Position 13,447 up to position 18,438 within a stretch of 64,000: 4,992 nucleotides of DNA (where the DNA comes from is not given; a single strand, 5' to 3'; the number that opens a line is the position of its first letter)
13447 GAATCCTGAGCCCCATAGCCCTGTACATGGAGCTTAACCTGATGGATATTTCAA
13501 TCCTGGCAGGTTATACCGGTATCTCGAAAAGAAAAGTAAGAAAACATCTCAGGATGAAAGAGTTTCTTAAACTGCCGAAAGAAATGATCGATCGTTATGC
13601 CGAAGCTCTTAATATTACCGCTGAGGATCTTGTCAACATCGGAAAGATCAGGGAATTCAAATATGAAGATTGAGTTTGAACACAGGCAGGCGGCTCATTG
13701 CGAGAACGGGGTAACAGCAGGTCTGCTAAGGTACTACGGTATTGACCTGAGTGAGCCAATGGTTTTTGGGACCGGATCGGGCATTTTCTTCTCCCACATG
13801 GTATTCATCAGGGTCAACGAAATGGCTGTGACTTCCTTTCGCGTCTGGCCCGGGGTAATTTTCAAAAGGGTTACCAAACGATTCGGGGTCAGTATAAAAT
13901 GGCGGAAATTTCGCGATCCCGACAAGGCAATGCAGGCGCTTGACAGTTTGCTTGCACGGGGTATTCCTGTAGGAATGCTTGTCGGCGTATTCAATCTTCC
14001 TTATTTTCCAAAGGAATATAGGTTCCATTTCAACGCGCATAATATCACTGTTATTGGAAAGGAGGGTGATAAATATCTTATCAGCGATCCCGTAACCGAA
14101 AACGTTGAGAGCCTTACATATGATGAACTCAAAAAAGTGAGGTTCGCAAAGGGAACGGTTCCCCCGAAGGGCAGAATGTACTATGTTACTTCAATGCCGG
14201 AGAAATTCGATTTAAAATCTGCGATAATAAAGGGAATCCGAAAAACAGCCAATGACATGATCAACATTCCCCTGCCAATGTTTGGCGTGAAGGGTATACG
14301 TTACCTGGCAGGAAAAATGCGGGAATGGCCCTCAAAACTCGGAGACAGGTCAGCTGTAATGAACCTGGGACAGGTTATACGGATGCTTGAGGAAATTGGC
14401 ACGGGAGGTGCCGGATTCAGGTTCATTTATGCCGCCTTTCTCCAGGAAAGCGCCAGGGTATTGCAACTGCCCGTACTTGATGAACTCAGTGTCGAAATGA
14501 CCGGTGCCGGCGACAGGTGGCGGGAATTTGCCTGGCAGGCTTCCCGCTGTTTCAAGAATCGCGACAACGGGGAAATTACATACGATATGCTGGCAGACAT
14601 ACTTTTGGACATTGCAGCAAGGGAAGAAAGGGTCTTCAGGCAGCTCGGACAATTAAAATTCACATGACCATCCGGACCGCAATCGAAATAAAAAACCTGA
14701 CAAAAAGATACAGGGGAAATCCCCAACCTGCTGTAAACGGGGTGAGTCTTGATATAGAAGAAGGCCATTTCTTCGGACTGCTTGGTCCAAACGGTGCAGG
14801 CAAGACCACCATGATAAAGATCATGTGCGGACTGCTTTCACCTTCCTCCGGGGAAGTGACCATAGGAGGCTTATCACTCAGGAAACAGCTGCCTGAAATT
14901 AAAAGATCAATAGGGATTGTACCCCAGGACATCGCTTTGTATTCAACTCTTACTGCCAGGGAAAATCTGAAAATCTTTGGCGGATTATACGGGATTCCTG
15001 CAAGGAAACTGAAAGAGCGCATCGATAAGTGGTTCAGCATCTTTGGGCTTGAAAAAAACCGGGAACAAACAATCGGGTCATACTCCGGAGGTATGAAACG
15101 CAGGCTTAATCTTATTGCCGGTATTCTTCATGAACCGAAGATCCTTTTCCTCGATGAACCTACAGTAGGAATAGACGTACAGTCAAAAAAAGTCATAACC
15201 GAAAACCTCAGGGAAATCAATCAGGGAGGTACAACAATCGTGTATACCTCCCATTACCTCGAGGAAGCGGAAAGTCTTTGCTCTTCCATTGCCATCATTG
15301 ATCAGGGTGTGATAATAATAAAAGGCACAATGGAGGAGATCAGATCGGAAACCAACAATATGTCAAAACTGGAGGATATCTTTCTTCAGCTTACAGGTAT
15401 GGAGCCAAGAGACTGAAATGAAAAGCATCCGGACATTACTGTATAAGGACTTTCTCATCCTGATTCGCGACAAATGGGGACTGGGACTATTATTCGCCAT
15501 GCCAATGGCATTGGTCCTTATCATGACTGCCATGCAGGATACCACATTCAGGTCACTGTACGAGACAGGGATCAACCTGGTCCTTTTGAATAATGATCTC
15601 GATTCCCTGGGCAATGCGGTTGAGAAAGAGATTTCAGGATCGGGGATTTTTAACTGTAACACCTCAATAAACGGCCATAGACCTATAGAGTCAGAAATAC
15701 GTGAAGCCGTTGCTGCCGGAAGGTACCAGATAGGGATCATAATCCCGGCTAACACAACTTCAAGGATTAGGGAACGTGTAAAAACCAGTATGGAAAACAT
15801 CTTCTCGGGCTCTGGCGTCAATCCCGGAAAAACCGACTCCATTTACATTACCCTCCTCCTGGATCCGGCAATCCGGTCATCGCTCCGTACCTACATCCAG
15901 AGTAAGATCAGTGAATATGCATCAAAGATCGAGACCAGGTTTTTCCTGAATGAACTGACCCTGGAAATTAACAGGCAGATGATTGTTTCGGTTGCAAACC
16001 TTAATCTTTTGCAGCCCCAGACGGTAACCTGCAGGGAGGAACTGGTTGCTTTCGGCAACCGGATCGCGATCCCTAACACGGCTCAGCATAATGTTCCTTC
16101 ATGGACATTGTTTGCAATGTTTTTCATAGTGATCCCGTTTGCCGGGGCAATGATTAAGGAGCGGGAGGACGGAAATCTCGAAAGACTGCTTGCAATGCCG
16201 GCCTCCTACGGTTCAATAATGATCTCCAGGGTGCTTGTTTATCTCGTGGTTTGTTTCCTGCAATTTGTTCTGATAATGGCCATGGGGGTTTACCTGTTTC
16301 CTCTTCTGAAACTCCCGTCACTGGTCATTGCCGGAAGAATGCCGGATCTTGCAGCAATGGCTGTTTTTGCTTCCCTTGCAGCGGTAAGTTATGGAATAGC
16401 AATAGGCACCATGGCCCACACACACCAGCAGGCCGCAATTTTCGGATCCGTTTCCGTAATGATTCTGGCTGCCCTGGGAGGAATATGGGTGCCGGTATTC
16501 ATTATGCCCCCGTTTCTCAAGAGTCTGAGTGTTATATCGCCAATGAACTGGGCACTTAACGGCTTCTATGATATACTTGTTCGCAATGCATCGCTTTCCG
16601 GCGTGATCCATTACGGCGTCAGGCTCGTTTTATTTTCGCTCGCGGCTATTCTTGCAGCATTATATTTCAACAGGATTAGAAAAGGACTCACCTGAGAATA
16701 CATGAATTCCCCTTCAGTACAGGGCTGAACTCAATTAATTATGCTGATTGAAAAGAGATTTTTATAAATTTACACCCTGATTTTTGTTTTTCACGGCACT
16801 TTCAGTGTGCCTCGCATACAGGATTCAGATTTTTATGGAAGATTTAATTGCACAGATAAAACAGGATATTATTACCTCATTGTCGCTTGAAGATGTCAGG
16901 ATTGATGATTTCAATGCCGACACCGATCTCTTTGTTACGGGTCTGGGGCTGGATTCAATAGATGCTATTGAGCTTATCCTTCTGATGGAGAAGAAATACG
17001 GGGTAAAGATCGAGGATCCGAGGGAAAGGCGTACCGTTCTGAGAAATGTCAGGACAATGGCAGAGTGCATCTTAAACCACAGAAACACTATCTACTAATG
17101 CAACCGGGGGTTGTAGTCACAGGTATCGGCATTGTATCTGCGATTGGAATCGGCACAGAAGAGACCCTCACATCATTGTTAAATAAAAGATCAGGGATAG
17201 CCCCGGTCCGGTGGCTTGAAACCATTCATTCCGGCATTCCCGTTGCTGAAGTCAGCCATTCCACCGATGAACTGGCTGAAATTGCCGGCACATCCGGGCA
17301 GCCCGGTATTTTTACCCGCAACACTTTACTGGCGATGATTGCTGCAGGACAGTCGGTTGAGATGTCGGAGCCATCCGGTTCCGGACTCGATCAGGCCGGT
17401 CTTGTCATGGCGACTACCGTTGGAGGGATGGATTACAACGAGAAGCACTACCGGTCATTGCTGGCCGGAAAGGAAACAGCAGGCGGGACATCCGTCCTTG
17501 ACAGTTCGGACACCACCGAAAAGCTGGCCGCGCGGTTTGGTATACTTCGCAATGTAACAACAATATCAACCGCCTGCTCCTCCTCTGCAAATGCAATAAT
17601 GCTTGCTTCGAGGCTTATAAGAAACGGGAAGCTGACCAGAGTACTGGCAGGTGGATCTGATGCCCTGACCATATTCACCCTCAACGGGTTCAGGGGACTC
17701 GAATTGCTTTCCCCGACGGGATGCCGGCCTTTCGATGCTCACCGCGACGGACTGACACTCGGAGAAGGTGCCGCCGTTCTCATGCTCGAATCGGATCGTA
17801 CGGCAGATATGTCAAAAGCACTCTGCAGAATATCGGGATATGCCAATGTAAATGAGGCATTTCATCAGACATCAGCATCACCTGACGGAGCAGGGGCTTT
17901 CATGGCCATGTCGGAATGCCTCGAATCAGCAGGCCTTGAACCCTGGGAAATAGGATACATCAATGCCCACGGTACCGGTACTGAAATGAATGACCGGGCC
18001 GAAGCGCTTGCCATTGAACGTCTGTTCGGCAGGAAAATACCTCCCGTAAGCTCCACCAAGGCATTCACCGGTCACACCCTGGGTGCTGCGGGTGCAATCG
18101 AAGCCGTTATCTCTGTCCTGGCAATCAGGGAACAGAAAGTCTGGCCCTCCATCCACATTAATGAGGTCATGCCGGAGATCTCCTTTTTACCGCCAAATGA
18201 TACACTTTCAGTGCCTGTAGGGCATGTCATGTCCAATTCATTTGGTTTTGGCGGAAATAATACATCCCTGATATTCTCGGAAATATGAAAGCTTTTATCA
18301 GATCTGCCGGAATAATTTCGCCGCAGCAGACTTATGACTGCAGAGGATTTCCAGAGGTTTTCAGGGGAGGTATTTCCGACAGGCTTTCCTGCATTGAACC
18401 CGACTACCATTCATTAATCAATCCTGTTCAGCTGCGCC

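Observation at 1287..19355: Aryl-polyene/flexirubin-type cluster with an ammonia-lyase but no recognisable starter ligase, thioesterase, LolA-like or dialkylresorcinol genes in view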

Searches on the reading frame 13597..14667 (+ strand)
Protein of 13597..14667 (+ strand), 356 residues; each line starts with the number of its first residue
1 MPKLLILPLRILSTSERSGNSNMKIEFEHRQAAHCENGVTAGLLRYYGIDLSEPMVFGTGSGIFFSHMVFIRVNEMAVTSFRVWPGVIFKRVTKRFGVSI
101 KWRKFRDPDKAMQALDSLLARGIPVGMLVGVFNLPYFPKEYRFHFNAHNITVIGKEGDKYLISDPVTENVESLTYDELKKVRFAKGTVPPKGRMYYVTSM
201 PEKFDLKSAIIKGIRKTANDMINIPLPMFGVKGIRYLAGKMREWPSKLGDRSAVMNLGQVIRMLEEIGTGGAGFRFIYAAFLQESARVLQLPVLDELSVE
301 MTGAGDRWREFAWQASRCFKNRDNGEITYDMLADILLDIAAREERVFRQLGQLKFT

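Call 4: search_protein_families(library=pfam, proteins=[window:13597-14667:+], max_evalue=0.01)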
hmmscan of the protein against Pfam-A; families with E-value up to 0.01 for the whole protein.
window:13597-14667:+ (356 aa): 2 families
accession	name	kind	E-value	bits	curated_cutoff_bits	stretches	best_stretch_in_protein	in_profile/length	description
PF16169.10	DUF4872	-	1.8e-56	191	28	1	176-350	1-173/173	Domain of unknown function (DUF4872)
PF14399.12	BtrH_N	-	3.1e-47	160.6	29.7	1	34-165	1-134/134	Butirosin biosynthesis protein H, N-terminal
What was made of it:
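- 13663..14667 (+): DarH: BtrH-related acyltransferase. Pfam BtrH_N + DUF4872 (call 4).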

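Call 13: search_protein_families(library=ncbifam, proteins=[window:13663-14667:+], max_evalue=0.001)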
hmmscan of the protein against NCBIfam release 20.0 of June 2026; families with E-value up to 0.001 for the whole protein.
window:13663-14667:+ (334 aa): 1 family
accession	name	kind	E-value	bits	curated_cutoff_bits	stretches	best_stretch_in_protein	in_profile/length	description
NF053550.1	DarH_acyl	equivalog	4.3e-134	446.8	300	1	4-328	1-324/325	BtrH-related acyltransferase DarH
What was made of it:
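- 13663..14667 (+): NF053550 DarH_acyl, 446.8 bits against a cutoff of 300 (call 13).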

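Call 60: search_solved_structures(query=window:13663-14667:+, max_evalue=0.1)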
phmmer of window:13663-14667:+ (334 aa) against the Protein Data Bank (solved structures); distinct sequences matched with E-value up to 0.1: 0.
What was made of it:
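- Tried and rejected: DarH has no solved relative by sequence (call 60).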

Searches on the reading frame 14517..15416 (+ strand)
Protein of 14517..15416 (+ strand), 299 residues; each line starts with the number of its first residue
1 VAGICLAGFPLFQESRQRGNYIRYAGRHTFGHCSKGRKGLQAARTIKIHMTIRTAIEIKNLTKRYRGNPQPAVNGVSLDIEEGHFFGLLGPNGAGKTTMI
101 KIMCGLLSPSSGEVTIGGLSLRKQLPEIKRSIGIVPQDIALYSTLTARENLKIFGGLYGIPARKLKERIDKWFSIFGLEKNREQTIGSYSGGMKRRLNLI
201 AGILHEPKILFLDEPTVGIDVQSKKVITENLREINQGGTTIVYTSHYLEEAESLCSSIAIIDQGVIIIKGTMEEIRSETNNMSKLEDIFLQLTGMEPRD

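Call 4: search_protein_families(library=pfam, proteins=[window:14517-15416:+], max_evalue=0.01)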
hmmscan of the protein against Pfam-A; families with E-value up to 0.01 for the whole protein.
window:14517-15416:+ (299 aa): 4 families
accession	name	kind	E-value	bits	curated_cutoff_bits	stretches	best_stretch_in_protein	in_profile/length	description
PF00005.33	ABC_tran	-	5e-33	115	25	1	74-216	2-136/137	ABC transporter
PF13304.12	AAA_21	-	5.6e-10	40.2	27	1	178-246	227-298/304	AAA domain, putative AbiEii toxin, Type IV TA system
PF13476.12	AAA_23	-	0.0011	20.1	27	1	79-113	16-49/201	AAA domain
PF00004.35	AAA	-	0.0064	17.4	21.2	0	88-189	3-38/131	ATPase family associated with various cellular activities (AAA)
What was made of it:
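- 14664..15416 (+): DarI: ABC transporter ATPase. ABC_tran, 115 bits (call 4).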

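Call 13: search_protein_families(library=ncbifam, proteins=[window:14664-15416:+], max_evalue=0.001)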
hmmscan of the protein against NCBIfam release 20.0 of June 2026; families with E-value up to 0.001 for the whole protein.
window:14664-15416:+ (250 aa): 185 families (the best 25 are shown)
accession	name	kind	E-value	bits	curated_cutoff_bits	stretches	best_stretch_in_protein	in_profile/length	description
TIGR01188.1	drrA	subfamily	6.8e-79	265.3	312.45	1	21-231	6-216/302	daunorubicin resistance ABC transporter, ATP-binding protein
NF010060.0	PRK13537.1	equivalog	1.6e-56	191.5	521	1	5-225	14-232/314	nodulation factor ABC transporter ATP-binding protein NodI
TIGR03864.1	PQQ_ABC_ATP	hypoth_equivalog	4.2e-56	190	302.25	1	6-244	1-236/236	ABC transporter, ATP-binding subunit, PQQ-dependent alcohol dehydrogenase system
NF010059.0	PRK13536.1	equivalog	5.6e-55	186.4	549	1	4-227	41-262/342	nodulation factor ABC transporter ATP-binding protein NodI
TIGR03522.1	GldA_ABC_ATP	equivalog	6e-52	177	402.6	1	6-233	2-225/301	gliding motility-associated ABC transporter ATP-binding subunit GldA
TIGR01288.1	nodI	equivalog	1e-50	172.5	424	1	5-226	3-222/303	nodulation factor ABC transporter ATP-binding protein NodI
NF033858.1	ABC2_perm_RbbA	equivalog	4.9e-50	170.3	1050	1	5-243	265-500/909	ribosome-associated ATPase/putative transporter RbbA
TIGR03740.1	galliderm_ABC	subfamily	8.9e-47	159.6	309.75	1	8-242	2-220/223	lantibiotic protection ABC transporter ATP-binding subunit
TIGR01257.1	rim_protein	equivalog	5.7e-42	142.9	4012.85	1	7-229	1938-2160/2272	rim ABC transporter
NF043075.1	MMSYN1_0197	equivalog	9.1e-42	143.2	550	1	7-233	3-227/341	spermidine/putrescine ABC transporter ATP-binding protein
TIGR04520.1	ECF_ATPase_1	equivalog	3e-41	141.6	315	1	7-236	1-233/269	energy-coupling factor transporter ATPase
TIGR04521.1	ECF_ATPase_2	equivalog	1e-40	139.6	330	1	7-236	1-242/279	energy-coupling factor transporter ATPase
TIGR04406.1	LPS_export_lptB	equivalog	1.7e-39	135.5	240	1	7-230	2-226/239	LPS export ABC transporter ATP-binding protein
TIGR03265.1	PhnT2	equivalog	7.5e-38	130.6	457.7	1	5-230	3-226/353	putative 2-aminoethylphosphonate ABC transporter ATP-binding protein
TIGR02673.1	FtsE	equivalog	1.7e-37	129.2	264.85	1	7-215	2-213/214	cell division ATP-binding protein FtsE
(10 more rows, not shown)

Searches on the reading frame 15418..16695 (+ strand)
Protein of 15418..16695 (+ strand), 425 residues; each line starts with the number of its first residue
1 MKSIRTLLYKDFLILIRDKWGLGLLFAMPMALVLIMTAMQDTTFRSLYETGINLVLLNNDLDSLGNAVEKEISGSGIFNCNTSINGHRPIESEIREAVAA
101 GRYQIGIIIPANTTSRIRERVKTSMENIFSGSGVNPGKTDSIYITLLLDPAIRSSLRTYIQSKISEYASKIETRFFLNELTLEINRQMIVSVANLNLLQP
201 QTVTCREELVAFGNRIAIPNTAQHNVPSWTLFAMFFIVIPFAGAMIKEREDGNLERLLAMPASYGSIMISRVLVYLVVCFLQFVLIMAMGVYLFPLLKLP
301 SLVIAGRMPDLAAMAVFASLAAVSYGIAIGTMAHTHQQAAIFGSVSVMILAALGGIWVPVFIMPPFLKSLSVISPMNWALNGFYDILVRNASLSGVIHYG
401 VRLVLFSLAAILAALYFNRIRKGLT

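Call 4: search_protein_families(library=pfam, proteins=[window:15418-16695:+], max_evalue=0.01)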
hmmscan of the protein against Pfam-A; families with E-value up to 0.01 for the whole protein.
window:15418-16695:+ (425 aa): 3 families
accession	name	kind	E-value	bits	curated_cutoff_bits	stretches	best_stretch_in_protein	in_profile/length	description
PF12698.13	ABC2_membrane_3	-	4.2e-26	92.3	31.6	1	19-415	1-346/347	ABC-2 family transporter protein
PF01061.29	ABC2_membrane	-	6.6e-20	72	26.9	1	222-387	48-210/211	ABC-2 type transporter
PF12679.13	ABC2_membrane_2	-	3.5e-14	53.2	27.2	1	6-419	2-280/283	ABC-2 family transporter protein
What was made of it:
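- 15418..16695 (+): DarJ: ABC-2 permease. ABC2_membrane_3 (call 4).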

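Call 13: search_protein_families(library=ncbifam, proteins=[window:15418-16695:+], max_evalue=0.001)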
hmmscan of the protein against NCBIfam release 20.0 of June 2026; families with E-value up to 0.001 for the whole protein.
window:15418-16695:+ (425 aa): 4 families
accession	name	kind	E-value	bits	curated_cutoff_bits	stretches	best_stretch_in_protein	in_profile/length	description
NF033858.1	ABC2_perm_RbbA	equivalog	2.7e-13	48.8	1050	2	232-415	723-901/909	ribosome-associated ATPase/putative transporter RbbA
TIGR00025.1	Mtu_efflux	paralog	1.5e-10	41.1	146.9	1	220-415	36-229/238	ABC transporter efflux protein, DrrB family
NF038293.1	permease_SagH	equivalog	1.2e-09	37.4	450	1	240-391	195-341/370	SagH family ABC transporter permease subunit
TIGR01247.1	drrB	subfamily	2.7e-07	30.5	223.05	1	243-416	68-235/236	daunorubicin resistance ABC transporter membrane protein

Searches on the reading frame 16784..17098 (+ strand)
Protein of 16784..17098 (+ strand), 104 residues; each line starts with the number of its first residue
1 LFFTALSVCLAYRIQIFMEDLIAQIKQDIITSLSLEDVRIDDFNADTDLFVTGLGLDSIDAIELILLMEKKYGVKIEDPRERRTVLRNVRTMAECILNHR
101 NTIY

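Call 4: search_protein_families(library=pfam, proteins=[window:16784-17098:+], max_evalue=0.01)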
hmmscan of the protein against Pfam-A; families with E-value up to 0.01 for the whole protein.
window:16784-17098:+ (104 aa): 1 family
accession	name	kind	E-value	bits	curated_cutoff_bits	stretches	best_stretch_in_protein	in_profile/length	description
PF00550.31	PP-binding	-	5.3e-08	33.4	20.8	1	37-78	12-51/67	Phosphopantetheine attachment site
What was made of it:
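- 16835..17098 (+): DarC-like second ACP. PP-binding (call 4).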

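Call 13: search_protein_families(library=ncbifam, proteins=[window:16835-17098:+], max_evalue=0.001)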
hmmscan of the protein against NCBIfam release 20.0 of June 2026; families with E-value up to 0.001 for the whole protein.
window:16835-17098:+ (87 aa): 14 families
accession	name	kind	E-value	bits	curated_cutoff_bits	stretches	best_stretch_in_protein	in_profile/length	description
NF006617.0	PRK09184.1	subfamily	5.6e-18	64.8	70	1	5-84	15-95/96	phosphopantetheine-binding protein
NF005480.0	PRK07081.1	equivalog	2.9e-08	33.5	72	1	11-80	7-74/83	acyl carrier protein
TIGR00517.1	acyl_carrier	equivalog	6.9e-08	32.3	70.45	1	4-80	4-74/77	acyl carrier protein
NF002151.0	PRK00982.1-5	equivalog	2.6e-07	30.7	92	1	1-63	1-59/78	acyl carrier protein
NF002148.0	PRK00982.1-2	subfamily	3.7e-07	29.9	71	1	4-79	5-74/79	acyl carrier protein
NF003757.0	PRK05350.1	equivalog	9.6e-07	28.9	65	1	6-77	9-71/83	acyl carrier protein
NF002149.0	PRK00982.1-3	equivalog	2.1e-06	27.6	106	1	1-63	1-59/78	acyl carrier protein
NF058660.1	cispen_ACP_AmcB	equivalog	9.4e-06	25.7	80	1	7-81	5-77/80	cispentacin biosynthesis acyl carrier protein AmcB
NF002150.0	PRK00982.1-4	subfamily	2e-05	24.7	66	1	24-68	23-68/80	acyl carrier protein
NF002147.0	PRK00982.1-1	equivalog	2e-05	24.3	84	1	24-79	25-77/83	acyl carrier protein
NF003464.0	PRK05087.1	equivalog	6.7e-05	22.8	68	1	11-59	9-54/78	D-alanine--poly(phosphoribitol) ligase subunit DltC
NF040636.1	AcpM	exception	9.4e-05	22.4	146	1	31-74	29-70/93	meromycolate extension acyl carrier protein AcpM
NF052616.1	ACP_for_OlsHI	equivalog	0.00012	22.3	130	1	1-82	1-80/83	ornithine lipid biosynthesis acyl carrier protein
TIGR01688.1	dltC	equivalog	0.00016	21.7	52.35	1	11-59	6-51/73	D-alanine--poly(phosphoribitol) ligase subunit 2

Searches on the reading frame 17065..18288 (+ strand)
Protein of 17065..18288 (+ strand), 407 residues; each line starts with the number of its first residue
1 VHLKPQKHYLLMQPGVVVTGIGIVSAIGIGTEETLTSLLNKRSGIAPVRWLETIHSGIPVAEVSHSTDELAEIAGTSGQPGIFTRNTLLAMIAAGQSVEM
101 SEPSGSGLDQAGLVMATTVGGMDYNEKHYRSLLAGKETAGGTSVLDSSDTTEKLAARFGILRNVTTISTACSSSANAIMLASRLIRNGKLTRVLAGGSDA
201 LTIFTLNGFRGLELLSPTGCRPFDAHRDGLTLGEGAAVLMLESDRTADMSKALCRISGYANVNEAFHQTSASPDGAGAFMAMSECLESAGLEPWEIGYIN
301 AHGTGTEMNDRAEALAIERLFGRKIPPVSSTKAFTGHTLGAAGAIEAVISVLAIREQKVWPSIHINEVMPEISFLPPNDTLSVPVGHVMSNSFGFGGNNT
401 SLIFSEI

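Call 4: search_protein_families(library=pfam, proteins=[window:17065-18288:+], max_evalue=0.01)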
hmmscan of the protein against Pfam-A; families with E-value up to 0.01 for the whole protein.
window:17065-18288:+ (407 aa): 4 families
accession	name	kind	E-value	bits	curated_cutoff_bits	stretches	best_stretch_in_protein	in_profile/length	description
PF02801.28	Ketoacyl-synt_C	-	4.6e-32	110.9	20.8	1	254-365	2-118/119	Beta-ketoacyl synthase, C-terminal domain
PF00109.32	ketoacyl-synt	-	1.9e-23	83.8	20.8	1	16-246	4-251/252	Beta-ketoacyl synthase, N-terminal domain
PF00108.29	Thiolase_N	-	8.3e-05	22.5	26.4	1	163-202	77-116/260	Thiolase, N-terminal domain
PF08545.16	ACP_syn_III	-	0.0057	16.9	24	0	167-202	3-38/80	3-Oxoacyl-[acyl-carrier-protein (ACP)] synthase III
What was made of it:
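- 17098..18288 (+): DarD-like ketosynthase with an intact Cys-His-His triad. Pfam KS N and C domains (call 4).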

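Call 13: search_protein_families(library=ncbifam, proteins=[window:17098-18288:+], max_evalue=0.001)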
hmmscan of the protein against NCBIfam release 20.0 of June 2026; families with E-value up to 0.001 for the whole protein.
window:17098-18288:+ (396 aa): 23 families
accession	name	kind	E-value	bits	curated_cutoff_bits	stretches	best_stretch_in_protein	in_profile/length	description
NF006618.0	PRK09185.1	subfamily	2.9e-89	299.8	407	1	5-395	5-392/394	beta-ketoacyl-ACP synthase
TIGR03150.1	fabF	equivalog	2.5e-82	276.7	493.75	1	5-393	3-406/407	beta-ketoacyl-ACP synthase II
NF005589.0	PRK07314.1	subfamily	8.4e-79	265.2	387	1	4-395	5-411/413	beta-ketoacyl-ACP synthase II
NF004618.0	PRK05952.1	equivalog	3.3e-69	233.6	455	1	5-394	4-381/384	beta-ketoacyl-ACP synthase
NF004970.0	PRK06333.1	subfamily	3.7e-69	233.6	525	1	5-394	6-420/424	beta-ketoacyl-ACP synthase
NF058662.1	cispenta_AmcF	equivalog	2.4e-67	227.5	325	1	5-394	2-368/369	cispentacin biosynthesis acyltransferase subunit AmcF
NF005076.0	PRK06501.1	equivalog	2.5e-63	214.4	629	1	3-394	11-421/425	beta-ketoacyl-ACP synthase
NF006274.0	PRK08439.1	equivalog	2.5e-58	197.8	621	1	5-395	4-405/406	beta-ketoacyl-ACP synthase II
NF006587.0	PRK09116.1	equivalog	1.6e-54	185.3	470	1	5-394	4-405/408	beta-ketoacyl-ACP synthase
NF006434.0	PRK08722.1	equivalog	4.6e-51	174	759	1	5-395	6-413/414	beta-ketoacyl-ACP synthase II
NF005916.1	PRK07910.1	equivalog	5.5e-51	173.8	560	1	145-394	160-416/418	KasA/KasB family beta-ketoacyl-ACP synthase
NF005935.0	PRK07967.1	equivalog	8e-51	173.2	630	1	5-394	4-402/406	beta-ketoacyl-ACP synthase I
NF005490.0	PRK07103.1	equivalog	5.3e-48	164.1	445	1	4-393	5-410/414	polyketide beta-ketoacyl:acyl carrier protein synthase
NF045894.1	PKS_plus_SDR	equivalog_domain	6e-30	103.6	1740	1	135-363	148-385/1515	type I polyketide synthase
NF041183.1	Pks2_ls1_myc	equivalog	2.8e-26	90.8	2400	1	139-362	152-380/2086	sulfolipid-1 biosynthesis phthioceranic/hydroxyphthioceranic acid synthase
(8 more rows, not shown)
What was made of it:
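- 17098..18288 (+): It falls below the FabF cutoff (call 13).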
